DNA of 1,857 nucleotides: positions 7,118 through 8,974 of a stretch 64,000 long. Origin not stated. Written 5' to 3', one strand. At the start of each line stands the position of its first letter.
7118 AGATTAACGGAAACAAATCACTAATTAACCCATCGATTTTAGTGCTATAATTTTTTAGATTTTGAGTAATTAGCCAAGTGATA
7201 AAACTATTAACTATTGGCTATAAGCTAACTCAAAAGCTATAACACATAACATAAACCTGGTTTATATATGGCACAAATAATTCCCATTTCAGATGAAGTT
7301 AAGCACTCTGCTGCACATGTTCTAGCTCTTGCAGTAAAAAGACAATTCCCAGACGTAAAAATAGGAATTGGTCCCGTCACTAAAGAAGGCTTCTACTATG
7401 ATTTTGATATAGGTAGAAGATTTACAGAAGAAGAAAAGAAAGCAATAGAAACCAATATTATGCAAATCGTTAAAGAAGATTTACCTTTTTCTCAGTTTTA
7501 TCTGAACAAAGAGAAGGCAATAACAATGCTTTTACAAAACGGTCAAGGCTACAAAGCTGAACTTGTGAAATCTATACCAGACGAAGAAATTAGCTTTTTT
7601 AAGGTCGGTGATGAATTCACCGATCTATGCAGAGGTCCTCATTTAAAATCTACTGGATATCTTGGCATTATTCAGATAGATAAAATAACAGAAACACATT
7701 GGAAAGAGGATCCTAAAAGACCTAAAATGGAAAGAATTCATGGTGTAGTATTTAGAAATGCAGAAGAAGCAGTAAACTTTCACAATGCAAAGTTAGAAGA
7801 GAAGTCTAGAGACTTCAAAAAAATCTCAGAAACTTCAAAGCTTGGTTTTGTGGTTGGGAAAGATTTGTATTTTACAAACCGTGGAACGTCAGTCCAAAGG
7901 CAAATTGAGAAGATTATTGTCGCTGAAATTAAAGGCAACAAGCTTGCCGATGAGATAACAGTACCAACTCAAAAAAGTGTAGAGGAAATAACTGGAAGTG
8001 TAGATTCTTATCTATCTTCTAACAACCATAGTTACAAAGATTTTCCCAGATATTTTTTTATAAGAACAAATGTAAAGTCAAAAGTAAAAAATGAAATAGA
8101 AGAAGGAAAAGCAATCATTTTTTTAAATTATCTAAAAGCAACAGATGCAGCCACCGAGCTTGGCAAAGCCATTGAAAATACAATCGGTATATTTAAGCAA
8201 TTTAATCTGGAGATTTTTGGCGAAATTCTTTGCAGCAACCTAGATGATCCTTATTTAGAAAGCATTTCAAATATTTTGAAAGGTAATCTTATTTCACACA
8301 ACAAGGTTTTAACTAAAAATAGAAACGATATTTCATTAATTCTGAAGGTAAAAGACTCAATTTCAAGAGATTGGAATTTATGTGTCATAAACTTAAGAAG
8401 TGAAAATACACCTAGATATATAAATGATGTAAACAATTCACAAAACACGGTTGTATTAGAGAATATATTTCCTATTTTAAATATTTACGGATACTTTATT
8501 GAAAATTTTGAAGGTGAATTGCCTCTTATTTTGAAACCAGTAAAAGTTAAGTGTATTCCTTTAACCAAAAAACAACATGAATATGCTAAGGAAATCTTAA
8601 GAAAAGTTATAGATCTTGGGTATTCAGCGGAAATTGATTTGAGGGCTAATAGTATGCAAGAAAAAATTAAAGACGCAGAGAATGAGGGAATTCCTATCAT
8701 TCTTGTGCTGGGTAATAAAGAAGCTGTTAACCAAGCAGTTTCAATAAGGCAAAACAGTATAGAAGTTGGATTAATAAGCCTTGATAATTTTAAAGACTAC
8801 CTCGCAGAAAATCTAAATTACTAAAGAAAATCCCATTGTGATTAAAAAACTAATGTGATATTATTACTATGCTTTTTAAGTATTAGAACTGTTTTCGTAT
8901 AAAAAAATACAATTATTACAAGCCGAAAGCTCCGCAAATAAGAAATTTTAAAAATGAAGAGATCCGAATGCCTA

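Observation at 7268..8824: ThrRS homologue at the canonical thrS-infC-rpmI-rplT locus with intact editing and anticodon domains but an apparently degenerate catalytic core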

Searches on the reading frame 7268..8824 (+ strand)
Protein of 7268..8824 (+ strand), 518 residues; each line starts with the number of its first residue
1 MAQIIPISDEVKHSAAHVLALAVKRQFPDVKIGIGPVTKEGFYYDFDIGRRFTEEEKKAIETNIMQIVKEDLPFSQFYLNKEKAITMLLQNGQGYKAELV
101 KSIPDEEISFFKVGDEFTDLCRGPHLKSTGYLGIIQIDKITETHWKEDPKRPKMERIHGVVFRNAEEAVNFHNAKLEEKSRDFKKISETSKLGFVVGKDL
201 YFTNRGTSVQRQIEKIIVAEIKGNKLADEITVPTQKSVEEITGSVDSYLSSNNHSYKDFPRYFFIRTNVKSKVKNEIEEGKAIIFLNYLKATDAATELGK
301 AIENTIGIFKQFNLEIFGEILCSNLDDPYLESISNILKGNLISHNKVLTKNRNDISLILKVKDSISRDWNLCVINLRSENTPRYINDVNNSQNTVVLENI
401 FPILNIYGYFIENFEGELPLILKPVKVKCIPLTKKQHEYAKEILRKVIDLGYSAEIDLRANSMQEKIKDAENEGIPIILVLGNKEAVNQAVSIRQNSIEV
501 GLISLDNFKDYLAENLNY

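Call 3: search_protein_families(library=pfam, proteins=[window:7268-8824:+], max_evalue=1)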
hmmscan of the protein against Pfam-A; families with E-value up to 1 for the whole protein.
window:7268-8824:+ (518 aa): 5 families
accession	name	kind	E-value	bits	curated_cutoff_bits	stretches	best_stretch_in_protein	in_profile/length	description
PF03129.25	HGTP_anticodon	-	9.8e-15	54.9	21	1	427-514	2-93/94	Anticodon binding domain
PF07973.19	tRNA_SAD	-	8.1e-09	35.8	24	1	110-157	3-43/44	Threonyl and Alanyl tRNA synthetase second additional domain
PF02357.24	NusG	-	0.085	13.8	22.2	1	212-281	11-69/93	Transcription termination factor nusG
PF22813.1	TcaA_2nd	-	0.093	13.6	26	0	271-310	26-67/103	TcaA protein second domain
PF05911.16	FPP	-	0.28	9.8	40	1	191-399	444-651/871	Filament-like plant protein, long coiled-coil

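Call 4: search_protein_families(library=ncbifam, proteins=[window:7268-8824:+], max_evalue=1)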
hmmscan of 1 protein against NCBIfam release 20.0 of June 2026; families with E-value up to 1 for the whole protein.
window:7268-8824:+ (518 aa): 12 families
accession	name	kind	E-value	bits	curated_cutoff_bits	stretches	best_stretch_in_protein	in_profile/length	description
TIGR00418.1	thrS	equivalog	2.2e-56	191.9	383.65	2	12-248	1-243/565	threonine--tRNA ligase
NF003068.0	PRK03991.1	equivalog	8.4e-15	54.1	484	1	416-497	491-572/613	threonine--tRNA ligase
TIGR00344.1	alaS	equivalog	7e-10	37.8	457.05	1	12-216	556-742/847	alanine--tRNA ligase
TIGR00442.1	hisS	equivalog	9.7e-08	31.4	286.75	1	424-495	324-395/406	histidine--tRNA ligase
NF002436.0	PRK01584.1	equivalog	1.5e-07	30.3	529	1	12-139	456-577/595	alanine--tRNA ligase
NF040865.1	a_tRNA_ed_AlaXM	equivalog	3.5e-07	30.2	300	1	13-141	98-220/234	alanyl-tRNA editing protein AlaXM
NF011500.0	PRK14938.1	equivalog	9.2e-07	28.1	362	1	413-496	263-348/387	Ser-tRNA(Thr) hydrolase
TIGR00408.1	proS_fam_I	equivalog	4.4e-06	25.9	437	1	418-516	276-381/475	proline--tRNA ligase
TIGR03683.1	A-tRNA_syn_arch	equivalog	9.1e-06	24.1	744.7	1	12-142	596-722/902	alanine--tRNA ligase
NF006625.0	PRK09194.1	equivalog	0.00028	19.9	558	1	422-497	465-542/559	proline--tRNA ligase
NF008979.1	PRK12325.1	exception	0.056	12.3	550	1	423-496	343-419/437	proline--tRNA ligase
NF002177.0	PRK01022.1-5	subfamily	0.059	13.2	261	1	270-354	7-95/205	hypothetical protein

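Call 7: search_solved_structures(query=window:7268-8824:+, max_evalue=0.01, show_alignments=2)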
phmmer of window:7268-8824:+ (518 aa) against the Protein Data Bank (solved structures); distinct sequences matched with E-value up to 0.01: 22.
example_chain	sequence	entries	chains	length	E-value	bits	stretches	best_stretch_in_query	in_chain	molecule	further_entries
1nyq_A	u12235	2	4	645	6.3e-44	153.7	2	10-220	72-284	threonyl-tRNA synthetase 1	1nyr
6vu9_A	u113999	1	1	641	1.2e-40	142.9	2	11-192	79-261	Threonine--tRNA ligase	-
1qf6_A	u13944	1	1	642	6.8e-37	130.4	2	11-248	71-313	THREONYL-TRNA SYNTHETASE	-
1tje_A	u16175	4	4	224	1.8e-21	79.6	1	11-161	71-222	Threonyl-tRNA synthetase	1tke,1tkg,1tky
1evk_A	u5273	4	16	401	8.4e-09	37.8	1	375-496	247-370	THREONYL-TRNA SYNTHETASE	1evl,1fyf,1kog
8qic_A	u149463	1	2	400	8.5e-09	37.8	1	375-496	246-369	Threonine--tRNA ligase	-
8h9c_A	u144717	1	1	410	8.5e-09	37.8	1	375-496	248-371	Threonine--tRNA ligase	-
8h9a_A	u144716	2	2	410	8.6e-09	37.8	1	375-496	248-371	Threonine--tRNA ligase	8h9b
8wia_A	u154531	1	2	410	8.6e-09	37.8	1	375-496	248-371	Threonine--tRNA ligase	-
4hwo_A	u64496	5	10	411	8.7e-09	37.8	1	375-496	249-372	Threonine--tRNA ligase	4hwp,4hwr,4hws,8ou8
8wih_A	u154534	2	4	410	8.7e-09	37.7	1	375-496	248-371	Threonine--tRNA ligase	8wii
4p3o_A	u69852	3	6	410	8.8e-09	37.7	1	375-496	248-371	Threonine--tRNA ligase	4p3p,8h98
8h99_A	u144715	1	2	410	8.8e-09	37.7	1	375-496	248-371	Threonine--tRNA ligase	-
8wig_A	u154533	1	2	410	9.4e-09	37.7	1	375-496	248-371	Threonine--tRNA ligase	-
8wij_B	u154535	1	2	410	1.1e-08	37.4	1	364-496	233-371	Threonine--tRNA ligase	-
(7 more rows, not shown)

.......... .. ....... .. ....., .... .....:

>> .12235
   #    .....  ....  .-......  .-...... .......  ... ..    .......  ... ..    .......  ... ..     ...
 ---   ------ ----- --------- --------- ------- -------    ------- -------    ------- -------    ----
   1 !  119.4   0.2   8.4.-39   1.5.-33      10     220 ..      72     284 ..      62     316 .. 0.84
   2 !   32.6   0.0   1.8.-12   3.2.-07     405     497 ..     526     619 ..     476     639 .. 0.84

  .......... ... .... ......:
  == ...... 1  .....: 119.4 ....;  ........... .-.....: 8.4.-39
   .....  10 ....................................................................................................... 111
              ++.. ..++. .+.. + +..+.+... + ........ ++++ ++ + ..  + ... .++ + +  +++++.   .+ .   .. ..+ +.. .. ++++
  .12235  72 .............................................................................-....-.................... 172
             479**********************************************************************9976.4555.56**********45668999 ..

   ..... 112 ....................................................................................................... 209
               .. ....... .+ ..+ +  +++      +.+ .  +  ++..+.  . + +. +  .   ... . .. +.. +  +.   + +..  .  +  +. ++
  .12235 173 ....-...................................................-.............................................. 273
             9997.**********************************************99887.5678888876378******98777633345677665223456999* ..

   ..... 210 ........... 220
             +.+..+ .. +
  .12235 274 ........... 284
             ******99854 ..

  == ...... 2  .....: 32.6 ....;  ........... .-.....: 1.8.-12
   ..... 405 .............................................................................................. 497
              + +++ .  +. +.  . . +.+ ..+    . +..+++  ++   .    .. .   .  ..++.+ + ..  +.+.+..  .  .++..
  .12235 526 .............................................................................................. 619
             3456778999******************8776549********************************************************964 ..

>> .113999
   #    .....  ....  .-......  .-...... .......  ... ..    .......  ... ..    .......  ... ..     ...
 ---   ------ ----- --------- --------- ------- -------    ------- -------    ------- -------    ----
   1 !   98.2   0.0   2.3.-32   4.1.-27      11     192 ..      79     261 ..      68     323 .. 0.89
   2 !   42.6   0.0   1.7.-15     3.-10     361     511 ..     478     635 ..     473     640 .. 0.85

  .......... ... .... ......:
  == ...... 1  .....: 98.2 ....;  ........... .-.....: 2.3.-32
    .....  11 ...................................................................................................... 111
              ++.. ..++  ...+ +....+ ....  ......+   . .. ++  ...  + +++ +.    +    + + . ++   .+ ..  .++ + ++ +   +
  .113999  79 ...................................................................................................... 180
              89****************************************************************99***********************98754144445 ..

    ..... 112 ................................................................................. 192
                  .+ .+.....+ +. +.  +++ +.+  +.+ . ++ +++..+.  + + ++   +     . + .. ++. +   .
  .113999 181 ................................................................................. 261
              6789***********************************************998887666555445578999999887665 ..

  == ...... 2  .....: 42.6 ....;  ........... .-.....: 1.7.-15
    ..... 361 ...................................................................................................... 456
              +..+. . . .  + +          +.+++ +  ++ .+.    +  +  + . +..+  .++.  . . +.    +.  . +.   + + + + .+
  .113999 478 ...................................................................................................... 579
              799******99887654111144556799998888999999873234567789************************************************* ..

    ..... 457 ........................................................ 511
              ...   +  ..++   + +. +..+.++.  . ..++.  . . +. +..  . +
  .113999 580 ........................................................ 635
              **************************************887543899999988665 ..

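Call 8: find_homologous_proteins(query=window:7268-8824:+, max_evalue=0.001)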
Query window:7268-8824:+ (518 aa): 7851 proteins with E <= 0.001 among 8000 candidates; the best 120 are listed.
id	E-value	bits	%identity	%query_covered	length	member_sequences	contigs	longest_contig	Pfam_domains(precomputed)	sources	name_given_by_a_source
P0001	0.0e+0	1139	100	100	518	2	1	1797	PF03129.26,PF07973.20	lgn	-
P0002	5.3e-290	980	83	100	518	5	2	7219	PF03129.26,PF07973.20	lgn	-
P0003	1.6e-150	520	48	98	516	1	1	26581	PF03129.26,PF07973.20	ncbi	-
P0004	1.1e-130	455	44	98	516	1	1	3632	PF03129.26,PF07973.20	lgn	-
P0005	3.1e-130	453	45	99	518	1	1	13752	PF03129.26,PF07973.20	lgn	-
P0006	1.0e-125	438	44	98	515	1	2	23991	PF03129.26,PF07973.20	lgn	-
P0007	9.9e-124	432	44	98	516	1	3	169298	PF03129.26,PF07973.20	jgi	jgi:threonyl-tRNA synthetase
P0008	2.6e-122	427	42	98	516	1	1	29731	PF03129.26,PF07973.20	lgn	-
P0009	2.7e-122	427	42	98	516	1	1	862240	PF03129.26,PF07973.20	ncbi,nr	ncbi:MAG: threonine--tRNA ligase [Candidatus Dojkabacteria bacterium]|nr:MAG: threonine--tRNA ligase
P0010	7.7e-117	409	41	99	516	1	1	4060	PF03129.26,PF07973.20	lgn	-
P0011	2.7e-114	401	42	98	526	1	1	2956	PF03129.26,PF07973.20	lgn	-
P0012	2.1e-113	398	42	98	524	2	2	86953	PF03129.26,PF07973.20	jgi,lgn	-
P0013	1.7e-112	395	39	99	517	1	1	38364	PF03129.26,PF07973.20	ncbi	-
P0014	3.2e-108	381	39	98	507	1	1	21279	PF03129.26,PF07973.20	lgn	-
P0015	1.1e-107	379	41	98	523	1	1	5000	PF03129.26,PF07973.20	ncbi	-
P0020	7.6e-104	366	38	97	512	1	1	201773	PF03129.26,PF07973.20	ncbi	-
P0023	6.5e-103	363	38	97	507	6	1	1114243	PF03129.26,PF07973.20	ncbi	-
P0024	6.5e-103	363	39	98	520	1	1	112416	PF03129.26,PF07973.20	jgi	-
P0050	8.9e-87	310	36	99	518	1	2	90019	PF03129.26,PF07973.20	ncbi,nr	ncbi:MAG: His/Gly/Thr/Pro-type tRNA ligase C-terminal domain-containing protein [Candidatus Dojkabac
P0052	1.5e-68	250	41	48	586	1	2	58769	PF03129.26,PF00587.31,PF07973.20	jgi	-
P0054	2.8e-67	246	31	97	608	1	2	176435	PF03129.26,PF00587.31,PF07973.20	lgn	-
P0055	4.9e-67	245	42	40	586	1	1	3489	PF03129.26,PF00587.31,PF07973.20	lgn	-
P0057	1.3e-65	240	43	40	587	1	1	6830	PF03129.26,PF00587.31,PF07973.20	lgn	-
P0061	6.8e-64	234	43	34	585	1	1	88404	PF03129.26,PF00587.31,PF07973.20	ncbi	ncbi:MAG: threonine--tRNA ligase [Candidatus Dojkabacteria bacterium]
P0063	8.5e-64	234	50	34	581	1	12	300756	PF03129.26,PF07973.20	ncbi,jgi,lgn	-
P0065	1.9e-63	233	43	34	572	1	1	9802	PF03129.26,PF00587.31,PF07973.20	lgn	-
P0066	2.4e-63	233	29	98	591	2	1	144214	PF03129.26,PF00587.31,PF07973.20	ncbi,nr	ncbi:threonine--tRNA ligase [Candidatus Dojkabacteria bacterium]|nr:threonine--tRNA ligase [Candidat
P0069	2.9e-61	226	29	97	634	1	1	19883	PF03129.26,PF02824.28,PF00587.31,PF07973.20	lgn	-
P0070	1.5e-60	223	44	40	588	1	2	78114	PF03129.26,PF00587.31,PF07973.20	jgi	-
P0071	2.7e-60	223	38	41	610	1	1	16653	PF03129.26,PF00587.31,PF07973.20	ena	-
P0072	1.4e-59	220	39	39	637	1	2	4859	PF03129.26,PF02824.28,PF00587.31,PF07973.20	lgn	-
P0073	2.0e-59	220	30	97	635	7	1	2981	PF03129.26,PF02824.28,PF00587.31,PF07973.20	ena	-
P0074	2.2e-59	220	29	97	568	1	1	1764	PF03129.26,PF00587.31,PF07973.20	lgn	-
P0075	7.2e-59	218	43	37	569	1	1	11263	PF03129.26,PF07973.20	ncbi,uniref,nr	ncbi:hypothetical protein KC660_00935 [Candidatus Dojkabacteria bacterium]|uniref:Threonyl/alanyl tR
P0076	1.1e-58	217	29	97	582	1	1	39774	PF03129.26,PF00587.31,PF07973.20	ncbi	-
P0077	1.2e-58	217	29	97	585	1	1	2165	PF03129.26,PF00587.31,PF07973.20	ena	-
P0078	1.2e-58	217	28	97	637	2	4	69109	PF03129.26,PF00587.31,PF07973.20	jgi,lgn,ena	-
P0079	1.3e-58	217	29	96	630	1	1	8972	PF03129.26,PF00587.31,PF07973.20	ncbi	-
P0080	1.7e-58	217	29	96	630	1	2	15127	PF03129.26,PF00587.31,PF07973.20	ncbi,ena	-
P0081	1.8e-58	217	29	96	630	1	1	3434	PF03129.26,PF00587.31,PF07973.20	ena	-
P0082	3.3e-58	216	28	96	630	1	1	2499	PF03129.26,PF00587.31,PF07973.20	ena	-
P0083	4.1e-58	215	37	47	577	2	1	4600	PF03129.26,PF00587.31,PF07973.20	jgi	jgi:threonyl-tRNA synthetase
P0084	4.4e-58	215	28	96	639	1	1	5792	PF03129.26,PF02824.28,PF00587.31,PF07973.20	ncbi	-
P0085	4.8e-58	215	37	47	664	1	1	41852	PF03129.26,PF02824.28,PF00587.31,PF07973.20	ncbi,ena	-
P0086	4.9e-58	215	45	34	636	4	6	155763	PF03129.26,PF00587.31,PF07973.20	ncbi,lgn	-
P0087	1.0e-57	214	29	96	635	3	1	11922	PF03129.26,PF02824.28,PF00587.31,PF07973.20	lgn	-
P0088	1.8e-57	213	28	97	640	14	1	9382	PF03129.26,PF00587.31,PF07973.20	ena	-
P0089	1.9e-57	213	37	47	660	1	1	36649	PF03129.26,PF02824.28,PF00587.31,PF07973.20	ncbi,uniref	ncbi:MAG: threonine--tRNA ligase [Thermus sp.]|uniref:threonine--tRNA ligase n=1 Tax=Thermus sp. Tax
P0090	1.9e-57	213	37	47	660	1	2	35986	PF03129.26,PF02824.28,PF00587.31,PF07973.20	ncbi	ncbi:MAG: threonine--tRNA ligase [Thermus sp.]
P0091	1.9e-57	213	37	47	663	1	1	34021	PF03129.26,PF02824.28,PF00587.31,PF07973.20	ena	-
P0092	1.9e-57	213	37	47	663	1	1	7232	PF03129.26,PF02824.28,PF00587.31,PF07973.20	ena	-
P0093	1.9e-57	213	37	47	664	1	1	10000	PF03129.26,PF02824.28,PF00587.31,PF07973.20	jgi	-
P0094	2.3e-57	213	36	47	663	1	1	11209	PF03129.26,PF02824.28,PF00587.31,PF07973.20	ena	-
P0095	2.4e-57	213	46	36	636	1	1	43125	PF03129.26,PF02824.28,PF00587.31,PF07973.20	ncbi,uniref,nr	ncbi:threonine--tRNA ligase [Clostridium sp. D2Q-11]|uniref:Threonine--tRNA ligase n=1 Tax=Anaeromon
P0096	2.5e-57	213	44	34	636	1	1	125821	PF03129.26,PF02824.28,PF00587.31,PF07973.20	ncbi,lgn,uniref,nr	ncbi:threonine--tRNA ligase ThrS [Gottschalkia purinilytica]|uniref:Threonine--tRNA ligase n=1 Tax=G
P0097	2.6e-57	213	30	96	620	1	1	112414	PF03129.26,PF00587.31,PF07973.20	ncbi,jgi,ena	-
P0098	2.7e-57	213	30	96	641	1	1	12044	PF03129.26,PF02824.28,PF00587.31,PF07973.20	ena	-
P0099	3.2e-57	212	28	97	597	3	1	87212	PF03129.26,PF00587.31,PF07973.20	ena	-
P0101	4.3e-57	212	36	42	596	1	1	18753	PF03129.26,PF00587.31,PF07973.20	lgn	-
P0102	5.0e-57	212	28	97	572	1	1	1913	PF03129.26,PF00587.31,PF07973.20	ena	-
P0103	5.6e-57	212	28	97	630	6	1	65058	PF03129.26,PF00587.31,PF07973.20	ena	-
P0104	6.6e-57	211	29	97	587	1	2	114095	PF03129.26,PF00587.31,PF07973.20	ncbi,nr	ncbi:MAG: threonine--tRNA ligase [Candidatus Omnitrophica bacterium]|nr:threonine--tRNA ligase [Cand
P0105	7.6e-57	211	39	46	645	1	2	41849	PF03129.26,PF02824.28,PF00587.31,PF07973.20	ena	-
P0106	8.1e-57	211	29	96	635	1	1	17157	PF03129.26,PF02824.28,PF00587.31,PF07973.20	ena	-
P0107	8.1e-57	211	35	47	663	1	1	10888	PF03129.26,PF02824.28,PF00587.31,PF07973.20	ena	-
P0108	8.1e-57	211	35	47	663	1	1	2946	PF03129.26,PF02824.28,PF00587.31,PF07973.20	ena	-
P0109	8.1e-57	211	35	47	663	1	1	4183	PF03129.26,PF02824.28,PF00587.31,PF07973.20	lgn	-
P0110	8.2e-57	211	29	96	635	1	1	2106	PF03129.26,PF02824.28,PF00587.31,PF07973.20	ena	-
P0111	8.4e-57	211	29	96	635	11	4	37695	PF03129.26,PF02824.28,PF00587.31,PF07973.20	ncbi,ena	-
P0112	8.4e-57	211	29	96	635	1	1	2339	PF03129.26,PF02824.28,PF00587.31,PF07973.20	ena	-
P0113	8.9e-57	211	28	97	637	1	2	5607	PF03129.26,PF02824.28,PF00587.31,PF07973.20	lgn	-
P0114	9.9e-57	211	28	97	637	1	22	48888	PF03129.26,PF02824.28,PF00587.31,PF07973.20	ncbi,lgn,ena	-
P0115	1.0e-56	211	39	46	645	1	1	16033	PF03129.26,PF02824.28,PF00587.31,PF07973.20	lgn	-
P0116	1.1e-56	211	29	96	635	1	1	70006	PF03129.26,PF02824.28,PF00587.31,PF07973.20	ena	-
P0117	1.1e-56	211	36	47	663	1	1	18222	PF03129.26,PF02824.28,PF00587.31,PF07973.20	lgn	-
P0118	1.1e-56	211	39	46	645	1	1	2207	PF03129.26,PF02824.28,PF00587.31,PF07973.20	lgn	-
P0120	1.2e-56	211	42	37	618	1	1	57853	PF03129.26,PF00587.31,PF07973.20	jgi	-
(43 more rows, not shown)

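Call 17: find_encoding_contigs(protein=P0009, flank=10000, max_places=2)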
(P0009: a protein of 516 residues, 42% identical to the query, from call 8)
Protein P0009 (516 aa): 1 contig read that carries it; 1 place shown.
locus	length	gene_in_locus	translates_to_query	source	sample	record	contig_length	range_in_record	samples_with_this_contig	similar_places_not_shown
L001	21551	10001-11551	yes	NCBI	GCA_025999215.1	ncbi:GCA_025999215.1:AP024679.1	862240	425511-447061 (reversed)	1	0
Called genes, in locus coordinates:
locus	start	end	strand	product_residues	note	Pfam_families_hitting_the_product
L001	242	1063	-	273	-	-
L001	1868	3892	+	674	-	-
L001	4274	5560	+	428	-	PF00275:EPSP_synthase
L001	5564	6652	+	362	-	PF01565:FAD_binding_4 (weak), PF02873:MurB_C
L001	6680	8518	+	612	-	PF02518:HATPase_c, PF13589:HATPase_c_3, PF01119:DNA_mis_repair, PF08676:MutL_C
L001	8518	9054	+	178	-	PF02643:DUF192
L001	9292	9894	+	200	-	PF00574:CLP_protease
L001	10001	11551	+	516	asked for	PF07973:tRNA_SAD, PF03129:HGTP_anticodon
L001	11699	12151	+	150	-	PF05198:IF3_N, PF00707:IF3_C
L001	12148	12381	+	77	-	PF01632:Ribosomal_L35p (weak)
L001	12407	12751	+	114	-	PF00453:Ribosomal_L20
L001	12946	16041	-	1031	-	PF00912:Transgly, PF00905:Transpeptidase, PF17957:Big_7 (weak)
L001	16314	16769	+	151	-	-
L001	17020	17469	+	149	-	PF00011:HSP20, PF18046:FKBP26_C (faint)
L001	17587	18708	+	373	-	-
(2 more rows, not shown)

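Call 18: find_encoding_contigs(protein=P0023, flank=10000, max_places=2)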
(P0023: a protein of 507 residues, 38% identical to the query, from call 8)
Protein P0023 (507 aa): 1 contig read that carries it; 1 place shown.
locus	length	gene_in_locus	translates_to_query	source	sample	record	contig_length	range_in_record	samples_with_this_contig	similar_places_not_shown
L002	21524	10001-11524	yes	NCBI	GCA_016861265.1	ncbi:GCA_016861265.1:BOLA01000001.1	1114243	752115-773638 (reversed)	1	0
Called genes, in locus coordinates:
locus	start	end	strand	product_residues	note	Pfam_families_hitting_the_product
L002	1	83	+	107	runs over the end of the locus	-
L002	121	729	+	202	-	PF00702:Hydrolase (weak)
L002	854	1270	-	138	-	PF24722:DUF7674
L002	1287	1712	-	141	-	PF14300:DMP19 (weak)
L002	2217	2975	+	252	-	-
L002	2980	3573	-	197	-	-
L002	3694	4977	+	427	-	PF00275:EPSP_synthase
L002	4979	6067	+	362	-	PF01565:FAD_binding_4 (weak), PF02873:MurB_C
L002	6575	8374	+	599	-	PF02518:HATPase_c (weak), PF13589:HATPase_c_3, PF01119:DNA_mis_repair, PF08676:MutL_C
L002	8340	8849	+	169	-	PF02643:DUF192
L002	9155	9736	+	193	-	PF00574:CLP_protease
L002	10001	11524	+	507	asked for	PF07973:tRNA_SAD, PF03129:HGTP_anticodon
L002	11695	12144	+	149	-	PF05198:IF3_N, PF00707:IF3_C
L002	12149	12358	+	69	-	PF01632:Ribosomal_L35p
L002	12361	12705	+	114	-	PF00453:Ribosomal_L20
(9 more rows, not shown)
